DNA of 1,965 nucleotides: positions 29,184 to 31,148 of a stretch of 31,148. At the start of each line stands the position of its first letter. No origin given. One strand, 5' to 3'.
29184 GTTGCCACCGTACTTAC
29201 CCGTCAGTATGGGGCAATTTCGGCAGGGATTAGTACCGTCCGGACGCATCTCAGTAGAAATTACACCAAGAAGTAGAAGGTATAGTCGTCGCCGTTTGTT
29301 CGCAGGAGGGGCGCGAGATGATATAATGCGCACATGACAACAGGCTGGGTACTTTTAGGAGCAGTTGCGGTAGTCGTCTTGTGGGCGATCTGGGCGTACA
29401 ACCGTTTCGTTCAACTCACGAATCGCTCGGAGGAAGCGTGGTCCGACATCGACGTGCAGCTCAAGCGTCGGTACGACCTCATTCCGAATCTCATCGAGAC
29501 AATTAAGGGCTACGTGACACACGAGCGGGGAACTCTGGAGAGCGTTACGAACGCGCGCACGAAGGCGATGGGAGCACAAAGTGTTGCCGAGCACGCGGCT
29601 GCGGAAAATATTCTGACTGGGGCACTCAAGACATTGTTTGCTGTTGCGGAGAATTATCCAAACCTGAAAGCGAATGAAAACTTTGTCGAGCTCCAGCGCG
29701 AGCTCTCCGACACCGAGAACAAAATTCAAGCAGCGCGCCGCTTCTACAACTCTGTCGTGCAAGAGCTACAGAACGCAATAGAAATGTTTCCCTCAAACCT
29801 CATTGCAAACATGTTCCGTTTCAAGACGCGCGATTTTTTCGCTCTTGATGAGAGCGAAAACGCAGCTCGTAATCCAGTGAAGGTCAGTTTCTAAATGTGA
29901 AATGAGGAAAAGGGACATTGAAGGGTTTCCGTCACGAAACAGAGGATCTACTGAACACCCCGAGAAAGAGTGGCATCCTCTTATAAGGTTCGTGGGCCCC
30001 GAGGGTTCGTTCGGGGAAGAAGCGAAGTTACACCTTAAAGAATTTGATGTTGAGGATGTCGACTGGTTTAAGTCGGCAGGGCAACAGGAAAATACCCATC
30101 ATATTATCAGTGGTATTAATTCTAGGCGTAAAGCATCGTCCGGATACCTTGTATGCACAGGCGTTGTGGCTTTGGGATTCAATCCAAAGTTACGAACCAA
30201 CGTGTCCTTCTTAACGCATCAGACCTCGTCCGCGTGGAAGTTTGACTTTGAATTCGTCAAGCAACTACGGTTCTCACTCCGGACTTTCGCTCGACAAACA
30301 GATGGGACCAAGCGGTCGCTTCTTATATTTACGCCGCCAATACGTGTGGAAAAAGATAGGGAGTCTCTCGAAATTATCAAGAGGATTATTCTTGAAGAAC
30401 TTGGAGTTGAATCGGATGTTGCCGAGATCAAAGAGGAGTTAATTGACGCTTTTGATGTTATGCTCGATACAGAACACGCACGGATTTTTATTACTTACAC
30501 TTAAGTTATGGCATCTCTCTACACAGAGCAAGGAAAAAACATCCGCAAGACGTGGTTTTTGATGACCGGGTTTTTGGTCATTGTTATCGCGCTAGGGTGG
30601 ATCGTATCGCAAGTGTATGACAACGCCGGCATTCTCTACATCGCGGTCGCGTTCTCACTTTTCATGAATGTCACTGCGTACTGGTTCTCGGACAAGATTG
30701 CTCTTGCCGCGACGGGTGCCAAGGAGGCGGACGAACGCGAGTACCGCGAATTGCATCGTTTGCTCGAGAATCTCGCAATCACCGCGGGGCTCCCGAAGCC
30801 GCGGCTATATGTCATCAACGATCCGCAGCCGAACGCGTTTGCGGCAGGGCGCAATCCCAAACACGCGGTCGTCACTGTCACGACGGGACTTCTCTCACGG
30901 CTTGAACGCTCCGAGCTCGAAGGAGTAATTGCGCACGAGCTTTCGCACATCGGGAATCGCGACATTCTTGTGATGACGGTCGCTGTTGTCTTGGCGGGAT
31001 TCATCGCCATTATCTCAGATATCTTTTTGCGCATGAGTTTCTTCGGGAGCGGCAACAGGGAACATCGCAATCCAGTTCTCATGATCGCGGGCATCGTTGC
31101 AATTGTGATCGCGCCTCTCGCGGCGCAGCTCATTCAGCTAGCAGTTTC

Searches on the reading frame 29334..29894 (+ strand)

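Call 5: search_protein_families(library=pfam, proteins=[window:29334-29894:+], max_evalue=0.1)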
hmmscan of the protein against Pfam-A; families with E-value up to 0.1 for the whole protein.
window:29334-29894:+ (186 aa): 5 families
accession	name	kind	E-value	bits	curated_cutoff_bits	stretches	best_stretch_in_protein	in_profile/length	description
PF04011.17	LemA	-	8.5e-60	201.3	26.2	1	35-186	1-149/149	LemA family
PF08657.15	DASH_Spc34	-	0.01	15.9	26.7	1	57-136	160-231/280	DASH complex subunit Spc34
PF11181.13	YflT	-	0.011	16.6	26.2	1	61-115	32-87/99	Heat induced stress protein YflT domain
PF14316.11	DUF4381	-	0.061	14.1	27.2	1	2-59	18-78/145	Domain of unknown function (DUF4381)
PF10374.15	EST1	-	0.087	13.7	25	0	113-155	31-74/135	Telomerase activating protein Est1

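Call 6: search_protein_families(library=ncbifam, proteins=[window:29334-29894:+], max_evalue=0.1)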
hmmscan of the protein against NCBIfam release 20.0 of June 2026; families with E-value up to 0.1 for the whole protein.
window:29334-29894:+ (186 aa): 1 family
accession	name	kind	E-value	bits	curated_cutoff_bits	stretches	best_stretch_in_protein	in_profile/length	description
NF040966.1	MamQ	equivalog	2.9e-22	79.2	250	2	81-177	98-195/221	magnetosome protein MamQ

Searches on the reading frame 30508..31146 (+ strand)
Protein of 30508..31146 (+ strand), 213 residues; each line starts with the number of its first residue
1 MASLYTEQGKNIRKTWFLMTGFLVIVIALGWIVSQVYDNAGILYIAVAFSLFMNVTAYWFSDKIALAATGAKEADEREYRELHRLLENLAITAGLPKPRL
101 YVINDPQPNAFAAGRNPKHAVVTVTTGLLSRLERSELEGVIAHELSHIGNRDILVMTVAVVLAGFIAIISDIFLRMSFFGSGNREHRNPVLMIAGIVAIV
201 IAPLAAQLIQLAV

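Call 5: search_protein_families(library=pfam, proteins=[window:30508-31146:+], max_evalue=0.1)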
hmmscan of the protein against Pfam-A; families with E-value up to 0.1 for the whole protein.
window:30508-31146:+ (213 aa): 3 families
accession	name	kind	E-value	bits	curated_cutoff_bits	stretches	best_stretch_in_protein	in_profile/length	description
PF01435.24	Peptidase_M48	-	3.1e-21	76.5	20.3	1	78-203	3-123/186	Peptidase family M48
PF05569.17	Peptidase_M56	-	0.0014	18.3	31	1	120-162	176-218/296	BlaR1 peptidase M56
PF18958.6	DUF5700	-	0.013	15.4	25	1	96-156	94-149/283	Putative zinc dependent peptidase (DUF5700)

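Call 6: search_protein_families(library=ncbifam, proteins=[window:30508-31146:+], max_evalue=0.1)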
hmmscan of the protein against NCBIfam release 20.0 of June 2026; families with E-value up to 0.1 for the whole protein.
window:30508-31146:+ (213 aa): 11 families
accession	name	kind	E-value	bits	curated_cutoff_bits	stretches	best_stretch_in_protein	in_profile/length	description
NF003425.0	PRK04897.1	equivalog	4.8e-65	219.7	355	1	4-213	2-221/298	zinc metalloprotease HtpX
NF002363.0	PRK01345.1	equivalog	3e-58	197.4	422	1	11-213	2-197/318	zinc metalloprotease HtpX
NF002826.0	PRK03001.1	equivalog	3.3e-58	197.1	369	1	11-213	3-197/285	zinc metalloprotease HtpX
NF002669.0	PRK02391.1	equivalog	4.2e-52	177.2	341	1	17-209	15-207/298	zinc metalloprotease HtpX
NF002839.0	PRK03072.1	equivalog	8.4e-51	172.8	412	1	10-213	7-203/291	zinc metalloprotease HtpX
NF002775.0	PRK02870.1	equivalog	1.5e-30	106.6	285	1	40-211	72-247/338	zinc metalloprotease HtpX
NF003965.0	PRK05457.1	equivalog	1.2e-24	87.1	245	1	15-209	5-208/285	protease HtpX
NF002322.0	PRK01265.1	equivalog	1.1e-18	67.8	275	1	19-204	21-209/325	zinc metalloprotease HtpX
NF052400.1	M48_BAM_BepA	equivalog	0.00014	20.8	570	1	100-153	93-143/483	beta-barrel assembly-enhancing protease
NF052399.1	M48_lipo_LoiP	exception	0.0081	15.6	365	1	100-149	91-134/247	metalloprotease LoiP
NF011958.0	PRK15429.1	equivalog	0.04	12.5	830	1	73-170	144-239/692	formate hydrogenlyase transcriptional activator FlhA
